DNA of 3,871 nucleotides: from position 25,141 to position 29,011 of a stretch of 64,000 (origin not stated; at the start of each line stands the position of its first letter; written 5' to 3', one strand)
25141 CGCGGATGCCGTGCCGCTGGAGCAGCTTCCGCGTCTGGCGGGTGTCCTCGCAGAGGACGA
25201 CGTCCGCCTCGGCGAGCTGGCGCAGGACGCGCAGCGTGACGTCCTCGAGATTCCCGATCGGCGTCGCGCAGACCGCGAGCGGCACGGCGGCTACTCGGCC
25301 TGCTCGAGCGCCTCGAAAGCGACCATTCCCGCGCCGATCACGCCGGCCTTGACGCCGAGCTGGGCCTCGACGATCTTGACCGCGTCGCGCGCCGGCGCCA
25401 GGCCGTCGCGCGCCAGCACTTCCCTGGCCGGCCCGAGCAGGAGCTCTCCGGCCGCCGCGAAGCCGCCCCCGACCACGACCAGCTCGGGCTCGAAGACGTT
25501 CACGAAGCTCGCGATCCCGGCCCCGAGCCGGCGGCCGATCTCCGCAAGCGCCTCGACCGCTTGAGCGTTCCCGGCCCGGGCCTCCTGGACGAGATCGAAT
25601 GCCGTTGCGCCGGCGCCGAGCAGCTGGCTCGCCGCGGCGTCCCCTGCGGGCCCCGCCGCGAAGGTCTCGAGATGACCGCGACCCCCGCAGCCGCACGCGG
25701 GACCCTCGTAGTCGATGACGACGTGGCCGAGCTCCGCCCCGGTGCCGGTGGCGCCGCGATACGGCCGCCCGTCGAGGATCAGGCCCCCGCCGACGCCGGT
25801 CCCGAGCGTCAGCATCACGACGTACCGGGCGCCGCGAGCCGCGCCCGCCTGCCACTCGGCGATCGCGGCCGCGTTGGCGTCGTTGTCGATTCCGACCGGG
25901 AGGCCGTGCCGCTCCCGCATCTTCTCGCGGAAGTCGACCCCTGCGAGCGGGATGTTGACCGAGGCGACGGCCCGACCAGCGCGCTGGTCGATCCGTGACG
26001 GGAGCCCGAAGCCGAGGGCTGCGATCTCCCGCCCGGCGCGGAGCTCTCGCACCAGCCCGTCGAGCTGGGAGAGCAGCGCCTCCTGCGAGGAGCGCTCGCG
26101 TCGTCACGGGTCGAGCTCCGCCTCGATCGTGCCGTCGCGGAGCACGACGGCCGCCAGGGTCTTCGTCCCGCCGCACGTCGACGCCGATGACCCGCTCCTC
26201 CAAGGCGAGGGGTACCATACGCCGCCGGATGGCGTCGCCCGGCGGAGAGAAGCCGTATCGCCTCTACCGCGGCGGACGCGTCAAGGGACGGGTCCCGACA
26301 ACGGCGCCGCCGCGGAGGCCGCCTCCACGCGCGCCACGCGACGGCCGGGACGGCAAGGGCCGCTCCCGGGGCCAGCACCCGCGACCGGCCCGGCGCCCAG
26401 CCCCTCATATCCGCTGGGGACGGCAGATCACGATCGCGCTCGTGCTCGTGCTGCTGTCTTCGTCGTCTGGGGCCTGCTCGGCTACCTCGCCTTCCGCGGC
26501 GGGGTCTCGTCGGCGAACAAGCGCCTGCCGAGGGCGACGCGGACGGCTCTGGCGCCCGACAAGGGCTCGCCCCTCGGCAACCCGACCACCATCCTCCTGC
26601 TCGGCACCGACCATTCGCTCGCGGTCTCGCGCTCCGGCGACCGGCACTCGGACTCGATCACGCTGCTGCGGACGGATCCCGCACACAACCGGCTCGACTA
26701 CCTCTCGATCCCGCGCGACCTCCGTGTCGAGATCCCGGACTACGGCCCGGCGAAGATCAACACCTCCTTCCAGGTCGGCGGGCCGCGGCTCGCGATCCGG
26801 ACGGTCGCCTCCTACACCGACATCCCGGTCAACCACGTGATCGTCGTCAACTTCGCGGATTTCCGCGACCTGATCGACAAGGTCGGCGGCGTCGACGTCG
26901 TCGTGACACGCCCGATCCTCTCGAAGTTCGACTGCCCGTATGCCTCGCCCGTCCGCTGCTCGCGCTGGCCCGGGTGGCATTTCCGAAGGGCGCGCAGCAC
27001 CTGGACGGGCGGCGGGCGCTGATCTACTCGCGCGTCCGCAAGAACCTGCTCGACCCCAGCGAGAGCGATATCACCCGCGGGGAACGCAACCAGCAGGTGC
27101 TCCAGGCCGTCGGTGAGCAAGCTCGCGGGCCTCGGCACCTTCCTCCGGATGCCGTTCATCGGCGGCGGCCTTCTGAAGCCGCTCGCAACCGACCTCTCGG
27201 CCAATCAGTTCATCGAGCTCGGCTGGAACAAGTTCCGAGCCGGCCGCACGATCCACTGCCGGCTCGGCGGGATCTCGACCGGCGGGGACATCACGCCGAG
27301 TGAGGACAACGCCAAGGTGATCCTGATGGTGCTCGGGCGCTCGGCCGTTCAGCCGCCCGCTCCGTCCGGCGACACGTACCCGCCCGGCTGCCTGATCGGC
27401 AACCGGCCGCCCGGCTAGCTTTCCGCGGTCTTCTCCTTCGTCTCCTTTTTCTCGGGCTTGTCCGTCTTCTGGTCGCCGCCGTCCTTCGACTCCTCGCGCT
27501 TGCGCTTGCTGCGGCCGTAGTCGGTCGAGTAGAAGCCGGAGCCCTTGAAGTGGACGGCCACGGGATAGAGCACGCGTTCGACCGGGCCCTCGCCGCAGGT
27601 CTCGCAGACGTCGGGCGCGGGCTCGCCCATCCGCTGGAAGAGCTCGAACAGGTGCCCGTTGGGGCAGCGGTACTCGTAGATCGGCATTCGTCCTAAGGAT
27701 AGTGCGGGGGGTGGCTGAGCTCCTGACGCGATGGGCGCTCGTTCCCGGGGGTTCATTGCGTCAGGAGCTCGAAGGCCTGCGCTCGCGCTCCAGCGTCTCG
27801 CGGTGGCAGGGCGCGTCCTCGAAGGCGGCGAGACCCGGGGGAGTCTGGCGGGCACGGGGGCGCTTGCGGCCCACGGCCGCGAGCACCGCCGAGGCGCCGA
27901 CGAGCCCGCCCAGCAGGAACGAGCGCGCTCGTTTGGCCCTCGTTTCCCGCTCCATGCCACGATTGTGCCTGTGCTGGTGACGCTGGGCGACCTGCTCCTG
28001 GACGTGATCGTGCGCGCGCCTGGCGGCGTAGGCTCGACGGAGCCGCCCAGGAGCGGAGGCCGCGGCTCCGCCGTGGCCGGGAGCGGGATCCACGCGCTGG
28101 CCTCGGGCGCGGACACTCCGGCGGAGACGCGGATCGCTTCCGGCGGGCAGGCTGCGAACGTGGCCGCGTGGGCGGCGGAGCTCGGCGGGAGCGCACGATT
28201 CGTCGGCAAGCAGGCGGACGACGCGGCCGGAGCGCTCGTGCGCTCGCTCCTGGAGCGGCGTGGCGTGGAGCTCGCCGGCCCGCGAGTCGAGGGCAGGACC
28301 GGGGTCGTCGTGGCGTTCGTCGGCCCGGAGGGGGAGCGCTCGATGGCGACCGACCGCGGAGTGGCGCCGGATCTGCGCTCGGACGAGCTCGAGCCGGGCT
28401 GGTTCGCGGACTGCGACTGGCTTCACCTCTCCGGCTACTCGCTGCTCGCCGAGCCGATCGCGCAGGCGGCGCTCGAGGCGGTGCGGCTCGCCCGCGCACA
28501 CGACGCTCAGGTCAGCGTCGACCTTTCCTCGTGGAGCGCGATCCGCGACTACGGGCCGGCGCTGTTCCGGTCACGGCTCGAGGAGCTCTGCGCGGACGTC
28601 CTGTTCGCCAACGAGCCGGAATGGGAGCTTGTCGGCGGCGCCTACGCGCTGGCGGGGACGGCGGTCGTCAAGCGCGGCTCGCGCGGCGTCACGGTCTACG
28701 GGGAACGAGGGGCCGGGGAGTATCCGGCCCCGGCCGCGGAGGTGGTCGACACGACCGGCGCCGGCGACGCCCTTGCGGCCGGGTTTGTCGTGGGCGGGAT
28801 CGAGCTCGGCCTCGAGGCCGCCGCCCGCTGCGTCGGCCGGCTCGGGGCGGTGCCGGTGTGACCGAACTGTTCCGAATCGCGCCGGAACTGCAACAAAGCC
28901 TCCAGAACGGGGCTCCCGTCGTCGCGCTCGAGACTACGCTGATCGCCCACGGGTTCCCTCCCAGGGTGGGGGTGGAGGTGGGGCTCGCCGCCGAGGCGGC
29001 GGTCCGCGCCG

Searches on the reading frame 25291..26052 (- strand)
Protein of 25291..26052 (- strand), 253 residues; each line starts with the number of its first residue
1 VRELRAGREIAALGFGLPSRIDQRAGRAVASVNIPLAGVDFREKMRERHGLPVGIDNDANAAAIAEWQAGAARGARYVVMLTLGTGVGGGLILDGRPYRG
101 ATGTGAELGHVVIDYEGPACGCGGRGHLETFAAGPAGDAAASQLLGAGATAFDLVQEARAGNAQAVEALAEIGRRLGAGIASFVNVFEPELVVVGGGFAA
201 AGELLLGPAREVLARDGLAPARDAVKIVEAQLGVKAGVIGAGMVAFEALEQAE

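Call 67: search_protein_families(library=pfam, proteins=[window:25291-26052:-], max_evalue=0.0001)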
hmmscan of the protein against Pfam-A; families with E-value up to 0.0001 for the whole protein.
window:25291-26052:- (253 aa): 1 family
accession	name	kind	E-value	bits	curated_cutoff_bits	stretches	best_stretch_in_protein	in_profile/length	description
PF00480.26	ROK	-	5.6e-52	177.5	22.9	1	5-245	52-291/294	ROK family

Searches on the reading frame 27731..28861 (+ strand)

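Call 67: search_protein_families(library=pfam, proteins=[window:27731-28861:+], max_evalue=0.0001)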
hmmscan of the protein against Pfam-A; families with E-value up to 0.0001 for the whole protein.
window:27731-28861:+ (376 aa): 1 family
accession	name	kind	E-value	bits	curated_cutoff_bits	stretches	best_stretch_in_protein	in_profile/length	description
PF00294.29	PfkB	-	1e-32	114.2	25.8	1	130-373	28-287/302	pfkB family carbohydrate kinase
